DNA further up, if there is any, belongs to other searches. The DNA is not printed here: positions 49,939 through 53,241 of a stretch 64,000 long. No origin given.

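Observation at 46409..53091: GH92 alpha-mannosidase, neutral ceramidase and a sphingomyelinase-C-like EEP enzyme clustered together: a possible glyco-(inositol)phosphoceramide catabolic locus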

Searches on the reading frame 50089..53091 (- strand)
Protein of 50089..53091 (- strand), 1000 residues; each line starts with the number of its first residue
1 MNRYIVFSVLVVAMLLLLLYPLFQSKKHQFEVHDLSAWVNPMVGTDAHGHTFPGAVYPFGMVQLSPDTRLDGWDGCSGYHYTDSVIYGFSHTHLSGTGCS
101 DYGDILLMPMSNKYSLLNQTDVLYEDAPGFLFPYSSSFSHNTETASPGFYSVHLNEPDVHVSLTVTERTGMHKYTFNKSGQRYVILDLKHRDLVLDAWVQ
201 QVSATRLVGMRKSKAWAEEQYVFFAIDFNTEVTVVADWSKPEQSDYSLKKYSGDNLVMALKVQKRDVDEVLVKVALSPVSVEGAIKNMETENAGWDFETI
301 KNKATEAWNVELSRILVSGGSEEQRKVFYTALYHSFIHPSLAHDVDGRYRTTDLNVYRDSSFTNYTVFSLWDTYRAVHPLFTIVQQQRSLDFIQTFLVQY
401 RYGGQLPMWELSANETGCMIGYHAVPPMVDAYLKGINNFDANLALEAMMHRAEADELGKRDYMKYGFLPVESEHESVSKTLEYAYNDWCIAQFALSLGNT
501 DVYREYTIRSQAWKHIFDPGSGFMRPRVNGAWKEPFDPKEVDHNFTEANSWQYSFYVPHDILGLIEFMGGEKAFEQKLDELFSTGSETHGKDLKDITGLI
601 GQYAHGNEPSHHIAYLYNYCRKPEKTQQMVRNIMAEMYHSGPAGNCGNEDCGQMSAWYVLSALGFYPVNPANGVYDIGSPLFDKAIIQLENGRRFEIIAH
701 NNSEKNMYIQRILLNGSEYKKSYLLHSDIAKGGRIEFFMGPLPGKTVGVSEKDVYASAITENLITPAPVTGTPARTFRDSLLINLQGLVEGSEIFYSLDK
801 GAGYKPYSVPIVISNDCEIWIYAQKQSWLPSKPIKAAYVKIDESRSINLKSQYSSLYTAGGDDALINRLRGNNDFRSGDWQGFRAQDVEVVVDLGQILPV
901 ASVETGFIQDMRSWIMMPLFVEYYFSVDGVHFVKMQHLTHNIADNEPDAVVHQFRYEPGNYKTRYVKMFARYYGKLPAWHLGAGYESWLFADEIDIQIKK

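Call 4: search_protein_families(library=pfam, proteins=[window:50089-53091:-], max_evalue=0.01)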
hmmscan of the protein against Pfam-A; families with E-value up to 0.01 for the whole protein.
window:50089-53091:- (1000 aa): 2 families
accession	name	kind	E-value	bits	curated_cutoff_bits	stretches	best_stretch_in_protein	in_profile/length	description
PF07971.18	Glyco_hydro_92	-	5.5e-182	606.3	24.6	1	284-740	2-463/464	Glycosyl hydrolase family 92 catalytic domain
PF17678.7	Glyco_hydro_92N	-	2.3e-71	240.8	34.5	1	38-277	1-236/236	Glycosyl hydrolase family 92 N-terminal domain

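Call 5: search_protein_families(library=ncbifam, proteins=[window:50089-53091:-], max_evalue=0.01)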
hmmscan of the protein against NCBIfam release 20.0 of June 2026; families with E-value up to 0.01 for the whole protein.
window:50089-53091:- (1000 aa): 2 families
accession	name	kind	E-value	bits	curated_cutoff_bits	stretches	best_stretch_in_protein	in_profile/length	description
TIGR01180.1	aman2_put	subfamily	6.7e-215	715.5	249.55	1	12-744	13-748/749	GH92 family glycosyl hydrolase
NF035929.1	lectin_1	subfamily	4.3e-120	402.5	800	2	270-743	259-733/886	lectin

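Call 18: search_solved_structures(query=window:50089-53091:-, max_evalue=1e-20)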
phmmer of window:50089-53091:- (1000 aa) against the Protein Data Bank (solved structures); distinct sequences matched with E-value up to 1e-20: 14.
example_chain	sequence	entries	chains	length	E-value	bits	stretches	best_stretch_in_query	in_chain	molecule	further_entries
7zgm_A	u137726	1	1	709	1.8e-174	585.5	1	34-738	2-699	Glycoside hydrolase family 92 protein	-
6f8z_A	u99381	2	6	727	5.6e-170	570.6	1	34-744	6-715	Alpha-1,2-mannosidase, putative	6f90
6f91_A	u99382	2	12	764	1.2e-164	552.9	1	33-755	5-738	Putative alpha-1,2-mannosidase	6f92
2wvy_A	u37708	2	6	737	1.4e-123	417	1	37-753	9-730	ALPHA-1,2-MANNOSIDASE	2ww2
2wvx_B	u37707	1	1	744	2.6e-114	386.4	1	34-755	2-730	PUTATIVE ALPHA-1,2-MANNOSIDASE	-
2wvx_A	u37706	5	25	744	4e-114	385.7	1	34-755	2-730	PUTATIVE ALPHA-1,2-MANNOSIDASE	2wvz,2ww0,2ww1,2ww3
2wzs_A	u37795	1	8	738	4.1e-114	385.7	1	34-755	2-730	PUTATIVE ALPHA-1,2-MANNOSIDASE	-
7nsn_A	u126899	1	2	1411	1.5e-85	291.1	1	44-790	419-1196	GH92 alpha-1,2-mannosidase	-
6dwo_A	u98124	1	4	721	4.6e-77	263.1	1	300-745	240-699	Alpha-1,2-mannosidase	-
7fe1_A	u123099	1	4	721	6.1e-77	262.7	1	300-745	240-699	Alpha-1,2-mannosidase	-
7fe2_A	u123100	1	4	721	1.5e-76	261.4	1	300-745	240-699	Alpha-1,2-mannosidase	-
5swi_B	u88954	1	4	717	1.5e-60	208.4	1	274-743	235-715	Sugar hydrolase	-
4aq0_A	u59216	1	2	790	9.1e-53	182.6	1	34-635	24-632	CCMAN5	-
2xsg_A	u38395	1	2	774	1.1e-52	182.4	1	34-635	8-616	CCMAN5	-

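Call 20: find_homologous_proteins(query=window:50089-53091:-, max_evalue=1e-50)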
Query window:50089-53091:- (1000 aa): 8000 proteins with E <= 1e-50 among 8000 candidates; the best 120 are listed.
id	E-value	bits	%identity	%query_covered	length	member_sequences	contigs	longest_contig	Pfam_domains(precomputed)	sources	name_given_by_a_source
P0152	0.0e+0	2358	100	100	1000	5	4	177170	PF17678.8,PF07971.19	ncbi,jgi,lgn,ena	-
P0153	0.0e+0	1596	67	100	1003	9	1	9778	PF17678.8,PF00754.32,PF07971.19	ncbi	-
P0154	0.0e+0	1596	66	98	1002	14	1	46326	PF17678.8,PF00754.32,PF07971.19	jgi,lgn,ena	-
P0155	0.0e+0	1590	66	98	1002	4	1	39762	PF17678.8,PF07971.19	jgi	jgi:predicted alpha-1,2-mannosidase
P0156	0.0e+0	1589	67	98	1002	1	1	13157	PF17678.8,PF07971.19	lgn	-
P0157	0.0e+0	1481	62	100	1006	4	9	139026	PF17678.8,PF07971.19,PF13290.14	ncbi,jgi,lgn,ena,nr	ncbi:MAG: GH92 family glycosyl hydrolase [Bacteroidales bacterium]|nr:GH92 family glycosyl hydrolase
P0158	0.0e+0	1475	64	98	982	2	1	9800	PF17678.8,PF07971.19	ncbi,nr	ncbi:MAG: glycoside hydrolase family 92 protein [Bacteroidales bacterium]|nr:glycoside hydrolase fam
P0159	0.0e+0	1432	59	100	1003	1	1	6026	PF17678.8,PF07971.19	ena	-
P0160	0.0e+0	1380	60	99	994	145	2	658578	PF17678.8,PF00754.32,PF07971.19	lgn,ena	-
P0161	0.0e+0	1371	59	100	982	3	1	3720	PF17678.8,PF00754.32,PF07971.19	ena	-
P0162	0.0e+0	1367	58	100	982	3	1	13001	PF17678.8,PF00754.32,PF07971.19,PF13290.14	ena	-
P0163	0.0e+0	1365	59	99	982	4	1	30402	PF17678.8,PF00754.32,PF07971.19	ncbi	-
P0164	0.0e+0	1360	59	98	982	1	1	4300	PF17678.8,PF00754.32,PF07971.19,PF13287.13,PF13290.14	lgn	-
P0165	0.0e+0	1336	60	96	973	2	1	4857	PF17678.8,PF00754.32,PF07971.19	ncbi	-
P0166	0.0e+0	1327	58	99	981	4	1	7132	PF17678.8,PF00754.32,PF07971.19,PF13290.14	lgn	-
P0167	0.0e+0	1320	58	99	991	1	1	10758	PF17678.8,PF00754.32,PF07971.19,PF13290.14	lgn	-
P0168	0.0e+0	1314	57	100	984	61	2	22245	PF17678.8,PF07971.19,PF13290.14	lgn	-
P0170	0.0e+0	1264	55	99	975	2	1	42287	PF17678.8,PF00754.32,PF07971.19,PF13287.13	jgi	jgi:predicted alpha-1,2-mannosidase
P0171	0.0e+0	1261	56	100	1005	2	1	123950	PF17678.8,PF00754.32,PF07971.19,PF13287.13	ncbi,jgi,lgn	-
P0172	0.0e+0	1250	54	100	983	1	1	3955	PF17678.8,PF00754.32,PF07971.19,PF13287.13,PF13290.14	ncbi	-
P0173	0.0e+0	1241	55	100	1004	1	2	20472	PF17678.8,PF00754.32,PF07971.19,PF13287.13,PF13290.14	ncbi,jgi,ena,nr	ncbi:MAG TPA: GH92 family glycosyl hydrolase [Bacteroidales bacterium]|nr:GH92 family glycosyl hydro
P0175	0.0e+0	1237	56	97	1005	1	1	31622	PF17678.8,PF00754.32,PF07971.19,PF22633.4,PF13287.13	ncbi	-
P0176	0.0e+0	1235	53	100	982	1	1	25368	PF17678.8,PF00754.32,PF07971.19,PF13287.13,PF13290.14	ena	-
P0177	0.0e+0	1232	54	99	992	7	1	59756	PF17678.8,PF00754.32,PF07971.19,PF13287.13,PF13290.14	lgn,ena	-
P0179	0.0e+0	1223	53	100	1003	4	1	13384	PF17678.8,PF00754.32,PF07971.19,PF13287.13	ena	-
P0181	0.0e+0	1221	53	100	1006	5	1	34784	PF17678.8,PF00754.32,PF07971.19,PF13287.13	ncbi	-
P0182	0.0e+0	1218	53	100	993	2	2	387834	PF17678.8,PF00754.32,PF07971.19,PF13287.13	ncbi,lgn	-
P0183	0.0e+0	1216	54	100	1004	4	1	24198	PF17678.8,PF00754.32,PF07971.19,PF13287.13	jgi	-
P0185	0.0e+0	1211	53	100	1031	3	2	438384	PF17678.8,PF00754.32,PF07971.19,PF13287.13,PF13290.14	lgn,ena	-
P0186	0.0e+0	1209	54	100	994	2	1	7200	PF17678.8,PF00754.32,PF07971.19,PF13287.13,PF13290.14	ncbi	-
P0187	0.0e+0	1201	53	100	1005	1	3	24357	PF17678.8,PF00754.32,PF07971.19,PF13290.14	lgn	-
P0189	0.0e+0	1195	51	100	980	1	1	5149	PF17678.8,PF00754.32,PF07971.19,PF13287.13,PF13290.14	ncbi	-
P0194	0.0e+0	1153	53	99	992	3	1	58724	PF17678.8,PF07971.19,PF13287.13,PF13290.14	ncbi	-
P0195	0.0e+0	1151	51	99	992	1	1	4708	PF17678.8,PF00754.32,PF07971.19,PF13287.13,PF13290.14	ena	-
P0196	0.0e+0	1150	52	96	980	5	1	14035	PF17678.8,PF00754.32,PF07971.19,PF13287.13,PF13290.14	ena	-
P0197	0.0e+0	1148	51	100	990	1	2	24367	PF17678.8,PF00754.32,PF07971.19,PF13287.13,PF13290.14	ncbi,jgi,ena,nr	ncbi:MAG: glycosyl hydrolase family 92 [Bacteroidetes bacterium 4484_249]|nr:MAG: glycosyl hydrolase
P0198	0.0e+0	1143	52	99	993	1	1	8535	PF17678.8,PF00754.32,PF07971.19,PF13287.13,PF13290.14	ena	-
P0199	0.0e+0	1143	51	100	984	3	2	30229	PF17678.8,PF00754.32,PF07971.19,PF13287.13,PF13290.14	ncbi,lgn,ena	-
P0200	0.0e+0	1142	51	100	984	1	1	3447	PF17678.8,PF00754.32,PF07971.19,PF13287.13,PF13290.14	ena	-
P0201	0.0e+0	1141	52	99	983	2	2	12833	PF17678.8,PF00754.32,PF07971.19,PF13287.13,PF13290.14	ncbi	-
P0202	0.0e+0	1141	51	100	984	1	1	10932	PF17678.8,PF00754.32,PF07971.19,PF13287.13,PF13290.14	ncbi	-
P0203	0.0e+0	1137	51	100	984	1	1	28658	PF17678.8,PF00754.32,PF07971.19,PF13287.13,PF13290.14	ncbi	-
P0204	0.0e+0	1132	52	96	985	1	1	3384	PF17678.8,PF00754.32,PF07971.19,PF13287.13,PF13290.14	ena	-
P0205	0.0e+0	1131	50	99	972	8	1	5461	PF17678.8,PF00754.32,PF07971.19,PF13287.13,PF13290.14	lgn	-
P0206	0.0e+0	1130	50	99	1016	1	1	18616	PF17678.8,PF00754.32,PF07971.19,PF13287.13,PF13290.14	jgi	-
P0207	0.0e+0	1127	51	98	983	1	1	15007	PF17678.8,PF00754.32,PF07971.19,PF13287.13,PF13290.14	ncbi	-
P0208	0.0e+0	1126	50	99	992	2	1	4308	PF17678.8,PF00754.32,PF07971.19,PF13287.13,PF13290.14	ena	-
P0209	0.0e+0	1125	51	99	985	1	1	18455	PF17678.8,PF00754.32,PF07971.19,PF13287.13,PF13290.14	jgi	jgi:predicted alpha-1,2-mannosidase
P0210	0.0e+0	1125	51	98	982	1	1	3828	PF17678.8,PF00754.32,PF07971.19,PF13287.13,PF13290.14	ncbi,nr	ncbi:MAG: GH92 family glycosyl hydrolase [Bacteroidales bacterium]|nr:GH92 family glycosyl hydrolase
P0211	0.0e+0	1121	50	99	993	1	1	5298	PF17678.8,PF07971.19,PF13287.13,PF13290.14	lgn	-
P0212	0.0e+0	1120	50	100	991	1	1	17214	PF17678.8,PF00754.32,PF07971.19,PF13287.13,PF13290.14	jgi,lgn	jgi:predicted alpha-1,2-mannosidase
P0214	0.0e+0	1115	51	99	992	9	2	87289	PF17678.8,PF07971.19,PF13287.13,PF13290.14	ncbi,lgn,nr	ncbi:MAG: GH92 family glycosyl hydrolase [Bacteroidota bacterium]|nr:GH92 family glycosyl hydrolase 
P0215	0.0e+0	1114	51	96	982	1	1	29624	PF17678.8,PF00754.32,PF07971.19,PF13287.13,PF13290.14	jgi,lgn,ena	-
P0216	0.0e+0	1112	51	99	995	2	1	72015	PF17678.8,PF07971.19,PF13287.13,PF13290.14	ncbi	-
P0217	0.0e+0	1111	50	99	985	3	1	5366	PF17678.8,PF00754.32,PF07971.19,PF13287.13,PF13290.14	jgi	-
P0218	0.0e+0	1110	50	99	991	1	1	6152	PF17678.8,PF00754.32,PF07971.19,PF13287.13,PF13290.14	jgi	jgi:predicted alpha-1,2-mannosidase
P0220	0.0e+0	1109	50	99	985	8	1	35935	PF17678.8,PF00754.32,PF07971.19,PF13287.13,PF13290.14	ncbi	-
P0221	0.0e+0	1108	50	100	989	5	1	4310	PF17678.8,PF00754.32,PF07971.19,PF13287.13,PF13290.14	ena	-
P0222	0.0e+0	1108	51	96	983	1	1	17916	PF17678.8,PF07971.19,PF13287.13,PF13290.14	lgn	-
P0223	0.0e+0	1108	50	99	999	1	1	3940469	PF17678.8,PF00754.32,PF07971.19,PF13287.13,PF13290.14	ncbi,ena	-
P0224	0.0e+0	1108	50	99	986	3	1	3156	PF17678.8,PF00754.32,PF07971.19,PF13287.13,PF13290.14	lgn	-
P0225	0.0e+0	1107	51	99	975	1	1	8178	PF17678.8,PF00754.32,PF07971.19,PF22633.4,PF13287.13,PF13290.14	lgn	-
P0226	0.0e+0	1107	49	99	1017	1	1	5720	PF17678.8,PF00754.32,PF07971.19,PF13287.13,PF13290.14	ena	-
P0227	0.0e+0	1106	50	100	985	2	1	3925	PF17678.8,PF00754.32,PF07971.19,PF13287.13,PF13290.14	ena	-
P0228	0.0e+0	1105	50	96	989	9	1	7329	PF17678.8,PF00754.32,PF07971.19,PF13287.13,PF13290.14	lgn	-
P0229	0.0e+0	1102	49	100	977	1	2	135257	PF17678.8,PF00754.32,PF07971.19,PF13287.13,PF13290.14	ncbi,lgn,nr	ncbi:MAG: GH92 family glycosyl hydrolase [Bacteroidetes bacterium]|nr:GH92 family glycosyl hydrolase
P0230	0.0e+0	1101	50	99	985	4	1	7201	PF17678.8,PF00754.32,PF07971.19,PF13287.13,PF13290.14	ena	-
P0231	0.0e+0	1101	50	99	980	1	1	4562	PF17678.8,PF00754.32,PF07971.19,PF13287.13,PF13290.14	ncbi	ncbi:MAG: GH92 family glycosyl hydrolase [Bacteroidota bacterium]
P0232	0.0e+0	1100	50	96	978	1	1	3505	PF17678.8,PF00754.32,PF07971.19,PF13287.13,PF13290.14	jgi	jgi:predicted alpha-1,2-mannosidase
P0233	0.0e+0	1100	50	99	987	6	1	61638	PF17678.8,PF00754.32,PF07971.19,PF13287.13,PF13290.14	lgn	-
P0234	0.0e+0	1099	50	97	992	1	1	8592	PF17678.8,PF00754.32,PF07971.19,PF13290.14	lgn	-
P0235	0.0e+0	1099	51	98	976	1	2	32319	PF17678.8,PF00754.32,PF07971.19,PF13287.13,PF13290.14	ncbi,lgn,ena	-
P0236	0.0e+0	1099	49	99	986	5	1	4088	PF17678.8,PF00754.32,PF07971.19,PF13287.13,PF13290.14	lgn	-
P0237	0.0e+0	1099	49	99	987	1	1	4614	PF17678.8,PF00754.32,PF07971.19,PF13287.13,PF13290.14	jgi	jgi:predicted alpha-1,2-mannosidase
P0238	0.0e+0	1098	50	99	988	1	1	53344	PF17678.8,PF00754.32,PF07971.19,PF13287.13,PF13290.14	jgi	jgi:predicted alpha-1,2-mannosidase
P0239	0.0e+0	1097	51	96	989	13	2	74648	PF17678.8,PF00754.32,PF07971.19,PF13287.13,PF13290.14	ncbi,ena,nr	ncbi:MAG: GH92 family glycosyl hydrolase [Bacteroidales bacterium]|nr:GH92 family glycosyl hydrolase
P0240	0.0e+0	1097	51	96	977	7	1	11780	PF17678.8,PF00754.32,PF07971.19,PF22633.4,PF13287.13,PF13290.14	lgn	-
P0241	0.0e+0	1096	50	97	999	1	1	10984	PF17678.8,PF00754.32,PF07971.19,PF13287.13,PF13290.14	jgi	-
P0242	0.0e+0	1095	50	99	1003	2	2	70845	PF17678.8,PF07971.19,PF13287.13,PF13290.14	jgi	jgi:predicted alpha-1,2-mannosidase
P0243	0.0e+0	1095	50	96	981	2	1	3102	PF17678.8,PF00754.32,PF07971.19,PF13287.13,PF13290.14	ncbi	-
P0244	0.0e+0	1095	49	97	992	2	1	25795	PF17678.8,PF00754.32,PF07971.19,PF13287.13,PF13290.14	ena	-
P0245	0.0e+0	1093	50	99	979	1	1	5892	PF17678.8,PF00754.32,PF07971.19,PF13287.13,PF13290.14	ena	-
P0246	0.0e+0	1093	50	97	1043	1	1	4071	PF17678.8,PF00754.32,PF07971.19,PF13287.13,PF13290.14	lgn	-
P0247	0.0e+0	1092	49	98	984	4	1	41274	PF17678.8,PF07971.19,PF13287.13,PF13290.14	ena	-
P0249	0.0e+0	1091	51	99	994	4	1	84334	PF17678.8,PF00754.32,PF07971.19,PF13287.13,PF13290.14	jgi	-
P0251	0.0e+0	1089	50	96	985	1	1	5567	PF17678.8,PF00754.32,PF07971.19,PF13287.13,PF13290.14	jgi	-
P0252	0.0e+0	1089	50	99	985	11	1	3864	PF17678.8,PF07971.19,PF13287.13,PF13290.14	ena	-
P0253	0.0e+0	1089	50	100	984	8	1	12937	PF17678.8,PF00754.32,PF07971.19,PF13287.13,PF13290.14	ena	-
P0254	0.0e+0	1088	50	100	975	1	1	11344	PF17678.8,PF00754.32,PF07971.19,PF13287.13,PF13290.14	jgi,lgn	-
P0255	0.0e+0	1088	49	100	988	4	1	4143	PF17678.8,PF00754.32,PF07971.19,PF13287.13,PF13290.14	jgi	jgi:predicted alpha-1,2-mannosidase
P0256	0.0e+0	1087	49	99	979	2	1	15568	PF17678.8,PF00754.32,PF07971.19,PF13287.13,PF13290.14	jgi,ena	-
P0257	0.0e+0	1087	49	99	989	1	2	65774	PF17678.8,PF00754.32,PF07971.19,PF13287.13,PF13290.14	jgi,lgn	jgi:predicted alpha-1,2-mannosidase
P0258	0.0e+0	1086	49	100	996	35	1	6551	PF17678.8,PF00754.32,PF07971.19,PF13287.13,PF13290.14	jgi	jgi:predicted alpha-1,2-mannosidase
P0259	0.0e+0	1086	50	100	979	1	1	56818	PF17678.8,PF00754.32,PF07971.19,PF13287.13,PF13290.14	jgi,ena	-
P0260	0.0e+0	1086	50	100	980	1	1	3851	PF17678.8,PF00754.32,PF07971.19,PF13287.13,PF13290.14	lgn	-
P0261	0.0e+0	1085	49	100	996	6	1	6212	PF17678.8,PF00754.32,PF07971.19,PF13287.13,PF13290.14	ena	-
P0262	0.0e+0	1085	50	96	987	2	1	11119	PF17678.8,PF00754.32,PF07971.19,PF13287.13,PF13290.14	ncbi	-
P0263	0.0e+0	1085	49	97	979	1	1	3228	PF17678.8,PF00754.32,PF07971.19,PF13287.13,PF13290.14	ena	-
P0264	0.0e+0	1084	50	99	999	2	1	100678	PF17678.8,PF00754.32,PF07971.19,PF13287.13,PF13290.14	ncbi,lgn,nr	ncbi:MAG: GH92 family glycosyl hydrolase [Bacteroidales bacterium]|nr:GH92 family glycosyl hydrolase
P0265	0.0e+0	1084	49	96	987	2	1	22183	PF17678.8,PF07971.19,PF13287.13,PF13290.14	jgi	-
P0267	0.0e+0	1083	49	100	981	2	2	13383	PF17678.8,PF00754.32,PF07971.19,PF13287.13,PF13290.14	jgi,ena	-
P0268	0.0e+0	1082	50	96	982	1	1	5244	PF17678.8,PF07971.19,PF13287.13,PF13290.14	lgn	-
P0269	0.0e+0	1082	49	98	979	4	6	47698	PF17678.8,PF00754.32,PF07971.19,PF13287.13,PF13290.14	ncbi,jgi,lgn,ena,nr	ncbi:MAG: GH92 family glycosyl hydrolase [Bacteroidales bacterium]|nr:GH92 family glycosyl hydrolase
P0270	0.0e+0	1082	50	96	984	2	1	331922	PF17678.8,PF00754.32,PF07971.19,PF13287.13,PF13290.14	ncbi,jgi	-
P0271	0.0e+0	1082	49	98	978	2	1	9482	PF17678.8,PF00754.32,PF07971.19,PF13287.13,PF13290.14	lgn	-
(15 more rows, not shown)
